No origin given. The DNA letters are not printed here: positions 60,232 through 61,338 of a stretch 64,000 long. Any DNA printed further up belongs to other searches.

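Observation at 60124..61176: Tandem GT2 glycosyltransferase genes sharing a 255-bp 100% identical 5' module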

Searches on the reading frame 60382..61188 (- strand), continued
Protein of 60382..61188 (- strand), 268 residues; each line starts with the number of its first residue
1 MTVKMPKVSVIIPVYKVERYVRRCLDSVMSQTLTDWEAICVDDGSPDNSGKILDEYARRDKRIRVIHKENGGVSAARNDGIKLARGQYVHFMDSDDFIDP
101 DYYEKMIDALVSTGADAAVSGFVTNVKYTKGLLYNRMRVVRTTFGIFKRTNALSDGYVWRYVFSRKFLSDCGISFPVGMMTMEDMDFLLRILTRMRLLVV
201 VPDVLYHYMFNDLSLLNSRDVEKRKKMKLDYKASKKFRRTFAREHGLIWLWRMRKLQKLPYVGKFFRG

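Call 22: find_related_loci(query=A2, collection=genome_contigs, flank=5000)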
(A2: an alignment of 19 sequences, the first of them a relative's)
Query A2 (264 aa) in genome_contigs; peptide patterns used: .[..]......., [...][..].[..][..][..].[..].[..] (x = any residue, [..] = any of these).
600 stretches matched a pattern (row limit reached: there are more); 555 encode a relative of the query (tblastn E <= 1e-3); the best 80 are kept; 80 distinct loci.
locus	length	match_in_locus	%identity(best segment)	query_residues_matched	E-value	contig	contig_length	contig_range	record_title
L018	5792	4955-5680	41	1-244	3e-53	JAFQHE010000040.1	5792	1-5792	MAG: Bacteroidales bacterium isolate RGIG1816 Goat_Cecum-5__c318164, whole genome shotgun sequence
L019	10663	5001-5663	44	1-211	7e-53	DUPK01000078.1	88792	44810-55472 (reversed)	MAG TPA_asm: Clostridiales bacterium isolate AS08sgBPME_301 325587_AS08, whole genome shotgun sequence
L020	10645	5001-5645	39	1-219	7e-50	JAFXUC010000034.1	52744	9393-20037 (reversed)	MAG: Bacteroidales bacterium isolate RGIG6747 Sheep_Rumen-3__c322559, whole genome shotgun sequence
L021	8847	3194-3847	39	1-214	5e-49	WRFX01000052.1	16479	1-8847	MAG: Chitinivibrionia bacterium isolate Mp193P3bin36 JGI24698J34947_10000689, whole genome shotgun sequence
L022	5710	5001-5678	39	3-224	2e-48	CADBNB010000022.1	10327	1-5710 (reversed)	MAG: uncultured Lachnospiraceae bacterium isolate RUG14116 genome assembly, contig: RUG14116_asm_22, whole genome shotgu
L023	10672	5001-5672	42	1-214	2e-48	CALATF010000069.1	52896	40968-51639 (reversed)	MAG TPA_asm: uncultured Clostridia bacterium isolate SRR6425804_bin.130_CONCOCT_v1.1_MAG genome assembly, contig: ERZ176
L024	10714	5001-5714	38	1-242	4e-48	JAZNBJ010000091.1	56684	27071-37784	MAG: Candidatus Gastranaerophilaceae bacterium isolate T1900044742_TS20190208.MAGScoT_cleanbin_000015 SGB_2075_k141_1974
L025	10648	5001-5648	39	1-216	3e-48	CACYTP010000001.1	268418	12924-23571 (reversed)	uncultured bacterium isolate RUG12268 genome assembly, contig: RUG12268_asm_1, whole genome shotgun sequence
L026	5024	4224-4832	41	2-204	1e-47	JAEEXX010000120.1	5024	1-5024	MAG: Candidatus Gastranaerophilales bacterium isolate Tb.RUG.531 NODE_83674_length_5024_cov_0.827037, whole genome shotg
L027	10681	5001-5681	39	1-240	1e-46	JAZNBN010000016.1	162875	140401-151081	MAG: Candidatus Enterousia sp. isolate T1900044741_TS20190207.MAGScoT_cleanbin_000046 SGB_2069_k141_384746, whole genome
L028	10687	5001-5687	37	1-228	1e-46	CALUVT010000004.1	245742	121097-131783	MAG: Candidatus Gastranaerophilales bacterium isolate BRZ_HG__bin43 genome assembly, contig: BRZ_HG__NODE_33_length_2457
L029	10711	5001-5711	38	1-243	8e-46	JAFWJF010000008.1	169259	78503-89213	MAG: Alphaproteobacteria bacterium isolate RGIG5789 Sheep_Ileum-5__c221096, whole genome shotgun sequence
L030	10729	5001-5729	37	1-242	7e-45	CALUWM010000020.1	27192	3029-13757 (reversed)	MAG: Candidatus Gastranaerophilales bacterium isolate BRZ_DM__bin98 genome assembly, contig: BRZ_DM__NODE_2498_length_27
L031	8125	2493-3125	38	3-212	1e-44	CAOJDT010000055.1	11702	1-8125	MAG TPA_asm: uncultured bacterium isolate SRR15604541_bin.4_metawrap_v1.3_MAG genome assembly, contig: NODE.1637_length_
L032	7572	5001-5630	40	2-208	4e-44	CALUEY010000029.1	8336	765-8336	MAG: uncultured Prevotella sp. isolate BRZ_MT__bin52 genome assembly, contig: BRZ_MT__NODE_5668_length_8336_cov_27.23634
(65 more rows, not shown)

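Call 23: find_encoding_contigs(protein=P0003, flank=5000, max_places=2)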
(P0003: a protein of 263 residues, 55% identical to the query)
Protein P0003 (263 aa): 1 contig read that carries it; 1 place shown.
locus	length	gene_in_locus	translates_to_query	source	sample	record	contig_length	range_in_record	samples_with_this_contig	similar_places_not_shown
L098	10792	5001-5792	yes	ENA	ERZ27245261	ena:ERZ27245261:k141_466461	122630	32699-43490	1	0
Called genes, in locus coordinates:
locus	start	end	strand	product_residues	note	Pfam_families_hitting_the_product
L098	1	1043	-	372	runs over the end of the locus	PF03562:MltA, PF06725:3D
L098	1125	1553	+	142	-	PF02556:SecB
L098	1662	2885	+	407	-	PF07690:MFS_1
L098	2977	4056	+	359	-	PF00154:RecA_N, PF08423:Rad51 (weak), PF06745:ATPase (weak), PF01637:ATPase_2 (weak), PF27531:MT3502_N (weak), PF21096:RecA_C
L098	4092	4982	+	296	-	PF05704:Caps_synth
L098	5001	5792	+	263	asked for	PF00535:Glycos_transf_2, PF10111:Glyco_tranf_2_2, PF13641:Glyco_tranf_2_3 (weak)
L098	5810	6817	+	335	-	PF00535:Glycos_transf_2, PF10111:Glyco_tranf_2_2, PF13641:Glyco_tranf_2_3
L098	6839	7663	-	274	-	-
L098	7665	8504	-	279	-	PF05045:RgpF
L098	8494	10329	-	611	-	PF00009:GTP_EFTU, PF01926:MMR_HSR1 (faint), PF22042:EF-G_D2 (weak), PF03144:GTP_EFTU_D2, PF00679:EFG_C, PF21018:BipA_C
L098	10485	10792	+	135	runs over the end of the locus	-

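Call 24: find_encoding_contigs(protein=P0038, flank=5000, max_places=2)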
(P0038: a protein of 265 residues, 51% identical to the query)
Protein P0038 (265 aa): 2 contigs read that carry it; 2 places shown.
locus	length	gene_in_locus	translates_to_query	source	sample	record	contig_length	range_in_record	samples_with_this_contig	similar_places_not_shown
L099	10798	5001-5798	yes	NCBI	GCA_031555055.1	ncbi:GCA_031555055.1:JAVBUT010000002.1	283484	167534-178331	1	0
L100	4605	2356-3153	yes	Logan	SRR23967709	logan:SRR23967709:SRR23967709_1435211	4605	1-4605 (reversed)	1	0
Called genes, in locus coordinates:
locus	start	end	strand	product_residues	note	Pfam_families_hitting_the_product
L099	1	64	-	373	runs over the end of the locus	PF03562:MltA, PF06725:3D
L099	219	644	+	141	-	PF02556:SecB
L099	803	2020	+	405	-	PF07690:MFS_1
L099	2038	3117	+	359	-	PF00154:RecA_N, PF08423:Rad51 (weak), PF06745:ATPase (weak), PF01637:ATPase_2 (weak), PF27531:MT3502_N (weak), PF21096:RecA_C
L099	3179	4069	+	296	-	PF05704:Caps_synth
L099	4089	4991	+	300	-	PF05704:Caps_synth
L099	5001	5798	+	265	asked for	PF00535:Glycos_transf_2, PF10111:Glyco_tranf_2_2, PF13641:Glyco_tranf_2_3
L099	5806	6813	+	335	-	PF00535:Glycos_transf_2, PF10111:Glyco_tranf_2_2, PF13641:Glyco_tranf_2_3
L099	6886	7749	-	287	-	-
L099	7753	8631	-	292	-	PF05045:RgpF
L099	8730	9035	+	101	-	-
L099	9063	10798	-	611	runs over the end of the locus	PF00009:GTP_EFTU, PF22042:EF-G_D2, PF03144:GTP_EFTU_D2, PF00679:EFG_C, PF21018:BipA_C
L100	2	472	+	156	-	?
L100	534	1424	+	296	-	PF05704:Caps_synth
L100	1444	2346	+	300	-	PF05704:Caps_synth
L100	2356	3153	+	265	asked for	PF00535:Glycos_transf_2, PF10111:Glyco_tranf_2_2, PF13641:Glyco_tranf_2_3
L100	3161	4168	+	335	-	PF00535:Glycos_transf_2, PF10111:Glyco_tranf_2_2, PF13641:Glyco_tranf_2_3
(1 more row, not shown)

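Call 25: find_encoding_contigs(protein=P0009, flank=5000, max_places=2)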
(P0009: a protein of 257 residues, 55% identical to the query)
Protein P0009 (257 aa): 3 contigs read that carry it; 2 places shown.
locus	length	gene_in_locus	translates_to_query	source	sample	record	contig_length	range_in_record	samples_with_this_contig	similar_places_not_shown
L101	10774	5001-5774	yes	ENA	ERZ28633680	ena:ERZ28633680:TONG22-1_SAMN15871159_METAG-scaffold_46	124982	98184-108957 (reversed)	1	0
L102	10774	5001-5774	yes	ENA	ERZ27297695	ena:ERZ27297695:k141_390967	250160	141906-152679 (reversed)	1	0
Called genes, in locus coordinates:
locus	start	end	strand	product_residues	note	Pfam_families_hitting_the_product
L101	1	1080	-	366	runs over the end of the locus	PF03562:MltA, PF06725:3D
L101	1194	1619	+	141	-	PF02556:SecB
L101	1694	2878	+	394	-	PF07690:MFS_1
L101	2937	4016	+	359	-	PF00154:RecA_N, PF08423:Rad51 (weak), PF06745:ATPase (weak), PF01637:ATPase_2 (weak), PF27531:MT3502_N (weak), PF21096:RecA_C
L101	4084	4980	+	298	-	PF05704:Caps_synth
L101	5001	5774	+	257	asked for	PF00535:Glycos_transf_2, PF10111:Glyco_tranf_2_2, PF13641:Glyco_tranf_2_3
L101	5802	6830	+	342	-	PF00535:Glycos_transf_2, PF10111:Glyco_tranf_2_2, PF13641:Glyco_tranf_2_3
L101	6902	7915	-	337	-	PF17101:Stealth_CR1, PF11380:Stealth_CR2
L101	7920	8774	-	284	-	-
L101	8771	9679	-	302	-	PF05045:RgpF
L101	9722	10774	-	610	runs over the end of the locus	PF00009:GTP_EFTU, PF22042:EF-G_D2 (weak), PF03144:GTP_EFTU_D2, PF00679:EFG_C, PF21018:BipA_C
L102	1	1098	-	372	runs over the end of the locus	PF03562:MltA, PF06725:3D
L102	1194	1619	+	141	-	PF02556:SecB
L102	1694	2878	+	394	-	PF07690:MFS_1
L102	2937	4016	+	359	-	PF00154:RecA_N, PF08423:Rad51 (weak), PF06745:ATPase (weak), PF01637:ATPase_2 (weak), PF27531:MT3502_N (weak), PF21096:RecA_C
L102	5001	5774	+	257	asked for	PF00535:Glycos_transf_2, PF10111:Glyco_tranf_2_2, PF13641:Glyco_tranf_2_3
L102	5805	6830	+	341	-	PF00535:Glycos_transf_2, PF10111:Glyco_tranf_2_2, PF13641:Glyco_tranf_2_3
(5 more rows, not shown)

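Call 28: search_solved_structures(query=window:60382-61176:-, max_evalue=1e-8, show_alignments=1)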
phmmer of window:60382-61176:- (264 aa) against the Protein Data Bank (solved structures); distinct sequences matched with E-value up to 1e-8: 20.
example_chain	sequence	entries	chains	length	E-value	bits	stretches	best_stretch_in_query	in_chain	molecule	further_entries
5hea_A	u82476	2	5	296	1.1e-35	126.7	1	4-213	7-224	Putative glycosyltransferase (GalT1)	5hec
3bcv_A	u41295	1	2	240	2.5e-34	122.3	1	1-118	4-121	Putative glycosyltransferase protein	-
2z87_A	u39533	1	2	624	1.7e-32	116.3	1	2-105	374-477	Chondroitin synthase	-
2z86_A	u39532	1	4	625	1.7e-32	116.3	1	2-105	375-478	Chondroitin synthase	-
6p61_A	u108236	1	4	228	8.4e-17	64.8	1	2-216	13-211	Glycosyltransferase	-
6h1j_A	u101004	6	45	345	1.1e-15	61.1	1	1-219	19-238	Probable ss-1,3-N-acetylglucosaminyltransferase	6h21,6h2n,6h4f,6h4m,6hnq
5tze_C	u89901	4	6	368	7.1e-15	58.5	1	3-205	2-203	Glycosyl transferase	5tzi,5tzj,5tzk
5tz8_A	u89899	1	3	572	2.2e-14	56.9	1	3-205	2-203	Glycosyl transferase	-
3l7j_A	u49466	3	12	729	6.2e-13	52.2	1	1-96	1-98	Teichoic acid biosynthesis protein F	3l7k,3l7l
3l7i_A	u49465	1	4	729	6.2e-13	52.2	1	1-96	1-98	Teichoic acid biosynthesis protein F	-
3l7m_A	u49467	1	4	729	6.2e-13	52.1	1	1-96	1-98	Teichoic acid biosynthesis protein F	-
9jma_A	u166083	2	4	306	1.2e-11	48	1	4-196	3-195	GalNAc(5)-diNAcBac-PP-undecaprenol beta-1,3-glucosyltransferase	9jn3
9omm_A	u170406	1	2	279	6e-11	45.7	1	4-100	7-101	Glycosyltransferase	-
9omh_A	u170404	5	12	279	6e-11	45.7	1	4-100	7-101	Glycosyltransferase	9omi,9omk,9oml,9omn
9omj_A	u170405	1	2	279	6.1e-11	45.6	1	4-100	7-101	Glycosyltransferase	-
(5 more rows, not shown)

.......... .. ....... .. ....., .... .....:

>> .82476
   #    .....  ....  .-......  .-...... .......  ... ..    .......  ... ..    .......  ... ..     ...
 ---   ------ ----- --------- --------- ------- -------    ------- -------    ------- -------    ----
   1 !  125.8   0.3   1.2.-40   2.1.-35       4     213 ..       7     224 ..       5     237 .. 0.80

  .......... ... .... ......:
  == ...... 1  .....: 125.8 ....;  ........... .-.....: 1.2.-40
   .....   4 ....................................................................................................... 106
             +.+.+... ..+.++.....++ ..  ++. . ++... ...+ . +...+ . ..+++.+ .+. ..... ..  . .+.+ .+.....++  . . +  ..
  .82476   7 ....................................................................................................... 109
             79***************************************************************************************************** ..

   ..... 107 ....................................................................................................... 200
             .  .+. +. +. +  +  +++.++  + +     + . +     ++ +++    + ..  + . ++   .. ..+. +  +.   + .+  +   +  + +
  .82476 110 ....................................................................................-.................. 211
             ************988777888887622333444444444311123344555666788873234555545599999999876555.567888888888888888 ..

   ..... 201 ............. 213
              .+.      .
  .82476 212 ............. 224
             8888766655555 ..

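Call 60: predict_structure(alignment_id=A2)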
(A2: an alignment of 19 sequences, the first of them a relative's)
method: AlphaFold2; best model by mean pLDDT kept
length: 264 residues; sequences in the alignment: 19
mean_pLDDT: 90.2   pTM: 0.89
mean pLDDT of the five models: 90.2, 89.2, 88.2, 87.5, 87.3
residues with pLDDT >= 90: 183; 70-90: 60; 50-70: 20; < 50: 1
segments of 3 or more residues with pLDDT < 50: none
pLDDT, mean of each block of 10 residues (from residue 1): 96 95 98 96 96 98 88 95 97 97 98 95 79 96 91 90 94 79 94 97 83 77 83 93 91 64 53
secondary structure, 60 per line:
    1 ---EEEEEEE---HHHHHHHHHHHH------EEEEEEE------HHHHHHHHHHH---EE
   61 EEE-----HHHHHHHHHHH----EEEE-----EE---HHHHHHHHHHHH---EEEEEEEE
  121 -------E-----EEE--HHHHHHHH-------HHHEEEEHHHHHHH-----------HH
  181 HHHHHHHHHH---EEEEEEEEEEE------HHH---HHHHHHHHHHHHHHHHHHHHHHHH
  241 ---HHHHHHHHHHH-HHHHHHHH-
elements in order: E4-10 H14-25 E32-38 H45-55 E59-63 H69-79 E84-87 H98-109 E113-120 E134-136 H139-146 E157-160 H161-167 H179-190 E194-204 H217-240 H244-254 H256-263
